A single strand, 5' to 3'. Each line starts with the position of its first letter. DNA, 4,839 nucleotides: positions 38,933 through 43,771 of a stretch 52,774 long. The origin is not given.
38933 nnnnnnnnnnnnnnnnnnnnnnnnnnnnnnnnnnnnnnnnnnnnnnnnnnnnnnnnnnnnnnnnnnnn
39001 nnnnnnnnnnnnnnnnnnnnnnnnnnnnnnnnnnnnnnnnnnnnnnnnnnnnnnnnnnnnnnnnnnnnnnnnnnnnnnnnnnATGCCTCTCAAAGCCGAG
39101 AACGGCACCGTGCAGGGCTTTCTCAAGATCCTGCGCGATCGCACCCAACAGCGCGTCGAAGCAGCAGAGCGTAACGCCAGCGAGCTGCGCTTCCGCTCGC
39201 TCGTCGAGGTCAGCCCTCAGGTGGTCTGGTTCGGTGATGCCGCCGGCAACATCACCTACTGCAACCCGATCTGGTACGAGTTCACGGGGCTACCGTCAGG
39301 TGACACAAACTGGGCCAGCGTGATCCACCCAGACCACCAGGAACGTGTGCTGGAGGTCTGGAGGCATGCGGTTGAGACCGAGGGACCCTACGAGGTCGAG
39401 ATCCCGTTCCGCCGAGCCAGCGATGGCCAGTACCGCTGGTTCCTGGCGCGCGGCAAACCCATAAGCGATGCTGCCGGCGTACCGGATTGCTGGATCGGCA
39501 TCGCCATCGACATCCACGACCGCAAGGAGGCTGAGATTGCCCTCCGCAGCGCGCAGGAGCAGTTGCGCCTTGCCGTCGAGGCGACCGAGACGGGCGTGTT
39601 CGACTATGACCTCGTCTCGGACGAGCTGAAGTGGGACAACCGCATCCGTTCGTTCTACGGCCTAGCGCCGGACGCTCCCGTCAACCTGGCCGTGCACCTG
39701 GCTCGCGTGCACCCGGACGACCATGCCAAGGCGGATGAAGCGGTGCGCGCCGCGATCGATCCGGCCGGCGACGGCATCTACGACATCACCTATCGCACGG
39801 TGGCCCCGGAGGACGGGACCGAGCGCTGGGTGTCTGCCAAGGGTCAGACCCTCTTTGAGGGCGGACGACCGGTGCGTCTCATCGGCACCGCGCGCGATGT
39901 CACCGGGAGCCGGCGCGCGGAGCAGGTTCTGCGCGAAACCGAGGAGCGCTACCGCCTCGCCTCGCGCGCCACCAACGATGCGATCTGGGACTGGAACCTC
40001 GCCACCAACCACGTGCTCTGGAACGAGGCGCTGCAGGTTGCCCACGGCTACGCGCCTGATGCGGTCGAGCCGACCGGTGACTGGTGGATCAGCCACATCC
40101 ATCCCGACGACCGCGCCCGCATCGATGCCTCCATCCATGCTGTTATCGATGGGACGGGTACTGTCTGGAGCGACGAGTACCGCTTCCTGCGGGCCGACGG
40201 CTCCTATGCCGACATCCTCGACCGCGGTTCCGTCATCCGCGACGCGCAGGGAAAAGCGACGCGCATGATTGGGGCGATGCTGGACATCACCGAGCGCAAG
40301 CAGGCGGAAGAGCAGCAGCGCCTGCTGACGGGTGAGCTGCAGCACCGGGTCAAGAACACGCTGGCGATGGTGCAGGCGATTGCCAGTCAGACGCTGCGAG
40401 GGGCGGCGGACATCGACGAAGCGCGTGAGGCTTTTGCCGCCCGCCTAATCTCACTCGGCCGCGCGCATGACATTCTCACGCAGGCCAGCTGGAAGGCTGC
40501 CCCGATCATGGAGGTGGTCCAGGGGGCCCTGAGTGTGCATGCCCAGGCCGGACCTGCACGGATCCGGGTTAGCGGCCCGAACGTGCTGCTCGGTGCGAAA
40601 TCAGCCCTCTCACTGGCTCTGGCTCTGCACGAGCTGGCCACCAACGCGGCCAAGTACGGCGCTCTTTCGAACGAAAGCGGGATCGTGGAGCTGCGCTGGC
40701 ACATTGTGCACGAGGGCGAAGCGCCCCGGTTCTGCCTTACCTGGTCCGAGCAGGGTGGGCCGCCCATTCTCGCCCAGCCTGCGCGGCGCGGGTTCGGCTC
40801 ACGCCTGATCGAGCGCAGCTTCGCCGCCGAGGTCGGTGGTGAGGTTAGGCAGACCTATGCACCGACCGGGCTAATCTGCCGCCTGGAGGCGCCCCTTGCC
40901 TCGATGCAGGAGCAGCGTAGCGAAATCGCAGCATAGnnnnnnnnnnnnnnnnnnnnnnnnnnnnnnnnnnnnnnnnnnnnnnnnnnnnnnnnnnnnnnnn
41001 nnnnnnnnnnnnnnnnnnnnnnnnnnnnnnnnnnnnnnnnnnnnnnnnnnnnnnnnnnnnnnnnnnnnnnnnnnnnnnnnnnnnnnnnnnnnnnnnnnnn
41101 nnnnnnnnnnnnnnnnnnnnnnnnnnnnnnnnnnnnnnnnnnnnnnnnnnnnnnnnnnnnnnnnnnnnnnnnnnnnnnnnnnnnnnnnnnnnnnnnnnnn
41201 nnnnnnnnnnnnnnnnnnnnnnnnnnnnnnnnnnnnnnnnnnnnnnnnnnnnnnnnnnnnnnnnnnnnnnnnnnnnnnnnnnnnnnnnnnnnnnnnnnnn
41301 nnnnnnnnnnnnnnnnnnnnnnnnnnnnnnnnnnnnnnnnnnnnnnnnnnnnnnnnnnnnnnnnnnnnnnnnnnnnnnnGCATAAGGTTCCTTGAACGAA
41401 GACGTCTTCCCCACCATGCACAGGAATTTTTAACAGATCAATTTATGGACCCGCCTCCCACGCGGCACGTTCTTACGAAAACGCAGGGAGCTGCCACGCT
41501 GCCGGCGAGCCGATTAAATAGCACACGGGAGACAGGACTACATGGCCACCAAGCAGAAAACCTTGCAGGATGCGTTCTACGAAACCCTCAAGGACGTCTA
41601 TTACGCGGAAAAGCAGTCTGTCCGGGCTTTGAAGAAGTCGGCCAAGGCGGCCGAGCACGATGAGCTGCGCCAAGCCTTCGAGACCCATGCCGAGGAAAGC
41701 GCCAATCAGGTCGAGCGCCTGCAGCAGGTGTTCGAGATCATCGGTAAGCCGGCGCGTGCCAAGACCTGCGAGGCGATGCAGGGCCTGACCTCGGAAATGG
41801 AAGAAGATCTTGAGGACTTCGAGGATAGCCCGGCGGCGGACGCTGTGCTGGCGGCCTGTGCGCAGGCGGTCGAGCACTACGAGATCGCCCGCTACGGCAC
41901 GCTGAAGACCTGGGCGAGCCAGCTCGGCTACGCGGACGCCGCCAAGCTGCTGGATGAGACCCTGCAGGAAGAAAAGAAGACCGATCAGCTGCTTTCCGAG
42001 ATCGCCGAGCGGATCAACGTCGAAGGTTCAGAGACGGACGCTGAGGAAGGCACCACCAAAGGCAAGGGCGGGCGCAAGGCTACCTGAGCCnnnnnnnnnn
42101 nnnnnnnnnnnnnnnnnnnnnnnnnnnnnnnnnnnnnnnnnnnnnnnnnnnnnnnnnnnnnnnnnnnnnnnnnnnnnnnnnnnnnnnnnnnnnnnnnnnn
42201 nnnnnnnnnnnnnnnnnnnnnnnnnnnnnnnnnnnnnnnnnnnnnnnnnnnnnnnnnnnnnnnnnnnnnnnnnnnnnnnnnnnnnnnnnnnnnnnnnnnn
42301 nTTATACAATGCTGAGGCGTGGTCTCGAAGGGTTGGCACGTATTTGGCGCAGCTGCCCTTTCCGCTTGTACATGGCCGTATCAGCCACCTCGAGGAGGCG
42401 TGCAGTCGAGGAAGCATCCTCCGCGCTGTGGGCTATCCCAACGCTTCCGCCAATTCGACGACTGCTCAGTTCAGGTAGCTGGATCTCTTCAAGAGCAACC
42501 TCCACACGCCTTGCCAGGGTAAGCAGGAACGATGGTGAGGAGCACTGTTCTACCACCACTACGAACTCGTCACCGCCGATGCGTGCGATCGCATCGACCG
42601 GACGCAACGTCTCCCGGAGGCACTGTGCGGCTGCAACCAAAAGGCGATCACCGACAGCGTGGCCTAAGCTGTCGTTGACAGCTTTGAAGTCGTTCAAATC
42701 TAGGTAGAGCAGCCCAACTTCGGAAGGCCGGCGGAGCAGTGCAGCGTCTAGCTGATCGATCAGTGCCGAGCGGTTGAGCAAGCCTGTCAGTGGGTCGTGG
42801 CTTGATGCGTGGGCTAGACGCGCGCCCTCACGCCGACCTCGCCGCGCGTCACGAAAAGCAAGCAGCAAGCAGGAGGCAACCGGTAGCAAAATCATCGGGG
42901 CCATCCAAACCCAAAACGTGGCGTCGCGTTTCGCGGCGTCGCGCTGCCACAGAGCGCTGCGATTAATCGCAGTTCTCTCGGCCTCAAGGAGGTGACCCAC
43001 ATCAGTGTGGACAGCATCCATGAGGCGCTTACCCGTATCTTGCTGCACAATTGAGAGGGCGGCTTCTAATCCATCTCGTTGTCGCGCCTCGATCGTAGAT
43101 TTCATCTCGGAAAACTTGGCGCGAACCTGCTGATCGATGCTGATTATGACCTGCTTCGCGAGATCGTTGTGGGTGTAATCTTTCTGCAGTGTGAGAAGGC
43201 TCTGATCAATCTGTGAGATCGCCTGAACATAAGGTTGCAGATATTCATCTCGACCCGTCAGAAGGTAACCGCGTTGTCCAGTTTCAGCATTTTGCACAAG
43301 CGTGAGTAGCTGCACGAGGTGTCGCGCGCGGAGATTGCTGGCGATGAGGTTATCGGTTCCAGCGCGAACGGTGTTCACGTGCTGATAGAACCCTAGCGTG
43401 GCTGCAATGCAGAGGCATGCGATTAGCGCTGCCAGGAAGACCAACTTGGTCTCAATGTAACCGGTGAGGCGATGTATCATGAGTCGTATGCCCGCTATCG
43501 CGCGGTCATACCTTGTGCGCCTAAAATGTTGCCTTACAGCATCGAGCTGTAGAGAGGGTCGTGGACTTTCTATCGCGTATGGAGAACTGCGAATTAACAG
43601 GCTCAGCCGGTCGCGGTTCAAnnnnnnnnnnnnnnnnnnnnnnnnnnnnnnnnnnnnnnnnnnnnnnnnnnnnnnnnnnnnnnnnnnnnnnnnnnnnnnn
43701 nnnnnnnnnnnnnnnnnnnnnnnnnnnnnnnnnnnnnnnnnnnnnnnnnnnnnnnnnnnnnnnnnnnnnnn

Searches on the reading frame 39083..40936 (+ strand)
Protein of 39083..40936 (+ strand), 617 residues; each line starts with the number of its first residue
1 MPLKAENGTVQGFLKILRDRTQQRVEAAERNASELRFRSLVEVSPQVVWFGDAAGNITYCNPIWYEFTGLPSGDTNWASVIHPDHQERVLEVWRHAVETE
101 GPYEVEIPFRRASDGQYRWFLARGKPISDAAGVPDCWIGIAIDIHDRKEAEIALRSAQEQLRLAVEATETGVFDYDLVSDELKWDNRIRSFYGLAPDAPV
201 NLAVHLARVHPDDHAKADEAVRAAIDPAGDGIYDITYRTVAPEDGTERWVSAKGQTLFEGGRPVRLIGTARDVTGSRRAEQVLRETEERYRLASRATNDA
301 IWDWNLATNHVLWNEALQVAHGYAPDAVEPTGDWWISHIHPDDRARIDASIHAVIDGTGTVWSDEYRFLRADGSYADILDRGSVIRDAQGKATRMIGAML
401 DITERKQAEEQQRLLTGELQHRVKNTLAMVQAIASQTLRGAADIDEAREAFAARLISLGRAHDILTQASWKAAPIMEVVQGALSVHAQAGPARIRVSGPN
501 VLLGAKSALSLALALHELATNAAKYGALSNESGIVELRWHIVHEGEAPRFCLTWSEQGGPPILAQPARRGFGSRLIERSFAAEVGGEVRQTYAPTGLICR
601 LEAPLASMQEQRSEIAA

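Call 48: search_protein_families(library=pfam, proteins=[window:39083-40936:+], max_evalue=0.001)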
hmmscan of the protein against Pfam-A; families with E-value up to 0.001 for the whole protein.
window:39083-40936:+ (617 aa): 7 families
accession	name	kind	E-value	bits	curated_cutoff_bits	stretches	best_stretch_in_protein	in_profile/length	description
PF08447.18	PAS_3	-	2.2e-54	182.1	25.6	3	311-398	2-88/89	PAS fold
PF07536.20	HWE_HK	-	7.9e-27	94.3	22.8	1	418-500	1-83/83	HWE histidine kinase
PF00989.32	PAS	-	2.1e-24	86.1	22.6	3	36-144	2-113/113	PAS fold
PF08448.16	PAS_4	-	2.7e-18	66.6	23.1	1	42-148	2-109/110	PAS fold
PF13426.13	PAS_9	-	8.5e-13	48.9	27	1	311-404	14-103/103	PAS domain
PF13188.13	PAS_8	-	3.3e-07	30.4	21.8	1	36-84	2-53/65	PAS domain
PF07568.18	HisKA_2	-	5.3e-05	23.7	22.3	1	418-468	1-53/76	Histidine kinase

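Call 77: search_protein_families(library=ncbifam, proteins=[window:39083-40933:+], max_evalue=0.001)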
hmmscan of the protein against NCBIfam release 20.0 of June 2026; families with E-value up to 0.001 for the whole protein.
window:39083-40933:+ (617 aa): 10 families
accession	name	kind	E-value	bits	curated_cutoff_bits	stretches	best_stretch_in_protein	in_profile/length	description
TIGR00229.1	sensory_box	domain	8.7e-48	161.6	22.9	3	284-411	1-125/126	PAS domain S-box protein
NF007298.0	PRK09776.1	equivalog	9.4e-48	162.8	1135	2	22-277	289-544/1111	diguanylate cyclase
NF010077.0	PRK13559.1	subfamily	2.3e-45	155.1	361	1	385-607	140-361/364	hypothetical protein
NF053781.1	cdiGMPphdstlr2612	equivalog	2.4e-44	151.4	1600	3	154-301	582-728/1268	Tlr1612 family c-di-GMP phosphodiesterase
NF052306.1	BluLightHisKinLov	equivalog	4.4e-40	137.6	450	1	383-604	117-333/334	blue-light-activated histidine kinase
NF041777.1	sens_FixL_Rhizob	equivalog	6e-40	137.3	850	3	165-299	2-134/485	sensor protein FixL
NF041880.1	EPS_EpsF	equivalog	2.2e-35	122.1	900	1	31-160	140-273/492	response regulator EpsF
NF052573.1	HisKinEspAMyxo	equivalog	2.6e-35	121.6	1400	3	155-285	126-255/755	serine histidine kinase EspA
NF008302.0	PRK11091.1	equivalog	1.5e-06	26.8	838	1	17-158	140-280/779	aerobic respiration two-component sensor histidine kinase ArcB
NF047874.1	MASE3_PAS_HK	subfamily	1.8e-05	23.7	560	0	277-418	254-391/655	MASE3 domain-containing sensor histidine kinase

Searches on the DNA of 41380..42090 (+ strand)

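Call 50: search_dna_similar(query=window:41380-42090:+, collection=plasmids, mode=distant, max_rows=25)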
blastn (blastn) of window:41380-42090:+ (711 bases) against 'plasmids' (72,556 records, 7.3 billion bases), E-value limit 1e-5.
Records with a match: 251; places in all: 325; records where one place covers at least 80% of the query: 0.
Best place of each record, by identity: 80-90% 6; 60-80% 245.
By first word of the organism name: Rhizobium 81; Agrobacterium 34; Mesorhizobium 18; Paracoccus 14; Ensifer 11; Sinorhizobium 10; Shinella 8; Brucella 7; Methylobacterium 6; Microvirga 6; and 25 more.
By predicted mobility (MOB-suite, as given by PLSDB): non-mobilizable 155; conjugative 84; mobilizable 12.
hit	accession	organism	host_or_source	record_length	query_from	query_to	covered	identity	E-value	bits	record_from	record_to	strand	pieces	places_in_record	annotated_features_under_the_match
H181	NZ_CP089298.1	Methylobacterium currus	Solanum lycopersicum,single cell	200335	164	668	71%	85.0%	2e-159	569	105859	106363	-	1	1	ferritin-like domain-containing protein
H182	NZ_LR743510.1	Methylobacterium bullatum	-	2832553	163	654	69%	84.3%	1e-150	541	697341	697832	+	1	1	none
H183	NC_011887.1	Methylobacterium nodulans ORS 2060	-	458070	162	646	68%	82.3%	5e-135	488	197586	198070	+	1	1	ferritin-like domain-containing protein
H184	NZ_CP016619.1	Microvirga ossetica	Vicia alpestris,cell culture,nodules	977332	155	638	68%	69.4%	1e-41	178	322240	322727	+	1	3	ferritin-like domain-containing protein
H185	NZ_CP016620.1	Microvirga ossetica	Vicia alpestris,cell culture,nodules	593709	162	647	68%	68.7%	5e-40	172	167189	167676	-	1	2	ferritin-like domain-containing protein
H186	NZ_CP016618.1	Microvirga ossetica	Vicia alpestris,cell culture,nodules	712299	162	647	68%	68.5%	8e-38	165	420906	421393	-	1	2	ferritin-like domain-containing protein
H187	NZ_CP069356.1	Microvirga sp. VF16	Vachellia farnesiana,Cell culture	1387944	162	629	66%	70.0%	2e-51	210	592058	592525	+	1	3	none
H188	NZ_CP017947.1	Bosea sp. Tri-49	Oxytropis triphylla,cell culture,root ...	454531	161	629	66%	69.1%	3e-36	159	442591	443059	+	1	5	ferritin-like domain-containing protein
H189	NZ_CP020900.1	Rhizobium phaseoli Brasil 5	Phaseolus vulgaris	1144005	161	630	66%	67.6%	6e-27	129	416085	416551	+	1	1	record has no annotation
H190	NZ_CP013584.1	Rhizobium phaseoli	Phaseolus vulgaris,Whole ...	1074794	161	630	66%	67.2%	3e-24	120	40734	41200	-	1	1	record has no annotation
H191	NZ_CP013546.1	Rhizobium phaseoli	Phaseolus vulgaris,Whole ...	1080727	161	630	66%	67.2%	3e-24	120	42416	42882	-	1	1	record has no annotation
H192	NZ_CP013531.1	Rhizobium phaseoli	Phaseolus vulgaris,Whole ...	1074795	161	630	66%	67.2%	3e-24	120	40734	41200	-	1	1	record has no annotation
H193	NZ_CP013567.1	Rhizobium phaseoli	Phaseolus vulgaris,Whole ...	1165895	161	630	66%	66.9%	1e-22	115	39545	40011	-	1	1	record has no annotation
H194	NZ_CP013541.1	Rhizobium phaseoli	Phaseolus vulgaris,Whole ...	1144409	161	630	66%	66.9%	1e-22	115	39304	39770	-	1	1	record has no annotation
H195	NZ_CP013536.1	Rhizobium phaseoli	Phaseolus vulgaris,Whole ...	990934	161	630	66%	66.9%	1e-22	115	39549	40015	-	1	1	ferritin-like domain-containing protein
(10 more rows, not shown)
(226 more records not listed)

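Call 51: get_annotated_region(hit=H181, flank=500)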
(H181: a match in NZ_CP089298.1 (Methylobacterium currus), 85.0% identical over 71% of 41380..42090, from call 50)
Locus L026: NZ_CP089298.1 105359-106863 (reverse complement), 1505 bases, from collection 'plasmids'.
description: Methylobacterium currus strain TP-3 plasmid unnamed2, complete sequence
organism: Methylobacterium currus (NCBI taxid 2051553)
taxonomy: Bacteria; Pseudomonadota; Alphaproteobacteria; Hyphomicrobiales; Methylobacteriaceae; Methylobacterium; Methylobacterium currus
host: -; source: Solanum lycopersicum,single cell; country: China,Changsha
typing (MOB-suite, as given by PLSDB): non-mobilizable; mating-pair formation MPF_I
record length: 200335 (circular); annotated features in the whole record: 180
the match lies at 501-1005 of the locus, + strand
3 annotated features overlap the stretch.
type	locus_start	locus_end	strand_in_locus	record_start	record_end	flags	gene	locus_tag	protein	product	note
CDS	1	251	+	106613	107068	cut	-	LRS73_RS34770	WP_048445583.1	response regulator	GO:0000160 - phosphorelay signal transduction system [Evidence IEA]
CDS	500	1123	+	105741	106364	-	-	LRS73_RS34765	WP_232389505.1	ferritin-like domain-containing protein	-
CDS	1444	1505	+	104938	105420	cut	-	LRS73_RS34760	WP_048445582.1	hypothetical protein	-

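Call 52: get_annotated_region(hit=H182, flank=500)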
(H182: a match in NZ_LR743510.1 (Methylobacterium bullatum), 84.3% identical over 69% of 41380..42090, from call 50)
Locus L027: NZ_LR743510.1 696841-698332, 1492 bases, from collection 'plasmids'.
description: Methylobacterium bullatum isolate mbul2 plasmid 1
organism: Methylobacterium bullatum (NCBI taxid 570505)
taxonomy: Bacteria; Pseudomonadota; Alphaproteobacteria; Hyphomicrobiales; Methylobacteriaceae; Methylobacterium; Methylobacterium bullatum
host: -; source: -; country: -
typing (MOB-suite, as given by PLSDB): non-mobilizable
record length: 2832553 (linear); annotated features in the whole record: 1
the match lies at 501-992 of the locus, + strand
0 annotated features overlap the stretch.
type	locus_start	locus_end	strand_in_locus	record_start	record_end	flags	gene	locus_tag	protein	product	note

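Call 53: get_annotated_region(hit=H183, flank=500)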
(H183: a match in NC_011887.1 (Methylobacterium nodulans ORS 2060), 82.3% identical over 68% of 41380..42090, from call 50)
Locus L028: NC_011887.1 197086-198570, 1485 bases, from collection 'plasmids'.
description: Methylobacterium nodulans ORS 2060 plasmid pMNOD02, complete sequence
organism: Methylobacterium nodulans ORS 2060 (NCBI taxid 460265)
taxonomy: Bacteria; Pseudomonadota; Alphaproteobacteria; Hyphomicrobiales; Methylobacteriaceae; Methylobacterium; Methylobacterium nodulans; Methylobacterium nodulans ORS 2060
host: -; source: -; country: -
typing (MOB-suite, as given by PLSDB): non-mobilizable
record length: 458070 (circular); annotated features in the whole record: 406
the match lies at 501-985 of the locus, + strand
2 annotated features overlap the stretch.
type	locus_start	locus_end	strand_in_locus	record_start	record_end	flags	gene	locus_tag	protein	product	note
CDS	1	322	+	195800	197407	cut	-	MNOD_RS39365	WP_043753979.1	alpha-amylase family glycosyl hydrolase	GO:0005975 - carbohydrate metabolic process [Evidence IEA]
CDS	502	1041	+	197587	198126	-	-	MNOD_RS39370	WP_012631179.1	ferritin-like domain-containing protein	-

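Call 54: get_annotated_region(hit=H187, flank=500)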
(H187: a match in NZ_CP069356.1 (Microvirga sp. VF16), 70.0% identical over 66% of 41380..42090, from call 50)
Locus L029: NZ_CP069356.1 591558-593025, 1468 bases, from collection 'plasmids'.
description: Microvirga sp. VF16 plasmid pMVF16-2, complete sequence
organism: Microvirga sp. VF16 (NCBI taxid 2807101)
taxonomy: Bacteria; Pseudomonadota; Alphaproteobacteria; Hyphomicrobiales; Methylobacteriaceae; Microvirga; Microvirga sp. VF16
host: -; source: Vachellia farnesiana,Cell culture; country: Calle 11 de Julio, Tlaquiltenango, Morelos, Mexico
typing (MOB-suite, as given by PLSDB): non-mobilizable
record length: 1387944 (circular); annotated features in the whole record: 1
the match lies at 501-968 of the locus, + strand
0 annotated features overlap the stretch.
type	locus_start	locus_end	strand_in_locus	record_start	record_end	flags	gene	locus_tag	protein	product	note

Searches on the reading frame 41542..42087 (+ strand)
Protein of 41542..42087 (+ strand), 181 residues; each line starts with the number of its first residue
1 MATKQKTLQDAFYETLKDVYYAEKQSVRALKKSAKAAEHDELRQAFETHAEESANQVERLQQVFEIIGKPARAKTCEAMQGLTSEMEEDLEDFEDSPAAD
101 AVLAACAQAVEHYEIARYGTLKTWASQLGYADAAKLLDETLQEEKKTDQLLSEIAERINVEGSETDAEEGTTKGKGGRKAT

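Call 48: search_protein_families(library=pfam, proteins=[window:41542-42087:+], max_evalue=0.001)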
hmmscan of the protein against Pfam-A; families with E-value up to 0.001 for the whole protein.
window:41542-42087:+ (181 aa): 2 families
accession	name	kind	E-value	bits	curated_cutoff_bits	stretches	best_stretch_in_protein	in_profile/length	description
PF05974.18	DUF892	-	4.6e-56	189.7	23.7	1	7-158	1-153/159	Domain of unknown function (DUF892)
PF09537.16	DUF2383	-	0.00066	20.3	30.8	1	14-108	4-96/111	Domain of unknown function (DUF2383)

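Call 77: search_protein_families(library=ncbifam, proteins=[window:41542-42084:+], max_evalue=0.001)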
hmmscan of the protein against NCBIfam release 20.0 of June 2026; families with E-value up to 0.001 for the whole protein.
window:41542-42084:+ (181 aa): 1 family
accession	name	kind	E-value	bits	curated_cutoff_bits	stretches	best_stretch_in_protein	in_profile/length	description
TIGR02284.1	TIGR02284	subfamily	0.00021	21.6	44.8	1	14-75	3-64/139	PA2169 family four-helix-bundle protein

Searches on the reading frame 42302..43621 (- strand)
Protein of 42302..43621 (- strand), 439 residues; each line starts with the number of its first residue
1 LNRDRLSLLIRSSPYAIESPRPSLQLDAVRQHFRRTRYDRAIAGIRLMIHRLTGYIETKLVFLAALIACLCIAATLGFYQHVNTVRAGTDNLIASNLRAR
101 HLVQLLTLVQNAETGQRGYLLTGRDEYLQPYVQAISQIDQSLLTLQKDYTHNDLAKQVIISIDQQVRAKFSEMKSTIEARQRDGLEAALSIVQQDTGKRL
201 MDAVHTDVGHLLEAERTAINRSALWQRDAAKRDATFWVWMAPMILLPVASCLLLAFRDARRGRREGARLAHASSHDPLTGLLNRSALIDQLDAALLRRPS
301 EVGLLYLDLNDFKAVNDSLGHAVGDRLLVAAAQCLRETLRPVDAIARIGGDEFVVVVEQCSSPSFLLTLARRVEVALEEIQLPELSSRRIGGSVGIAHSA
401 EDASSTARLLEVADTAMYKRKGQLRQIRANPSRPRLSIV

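Call 48: search_protein_families(library=pfam, proteins=[window:42302-43621:-], max_evalue=0.001)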
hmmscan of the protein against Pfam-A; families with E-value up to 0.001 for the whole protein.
window:42302-43621:- (439 aa): 2 families
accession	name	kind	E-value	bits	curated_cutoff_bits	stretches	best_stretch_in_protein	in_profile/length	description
PF00990.26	GGDEF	-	1.2e-36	126.4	23.8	1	274-424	2-158/161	Diguanylate cyclase, GGDEF domain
PF05227.19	CHASE3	-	5.9e-27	94.7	28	1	100-220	13-133/138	CHASE3 domain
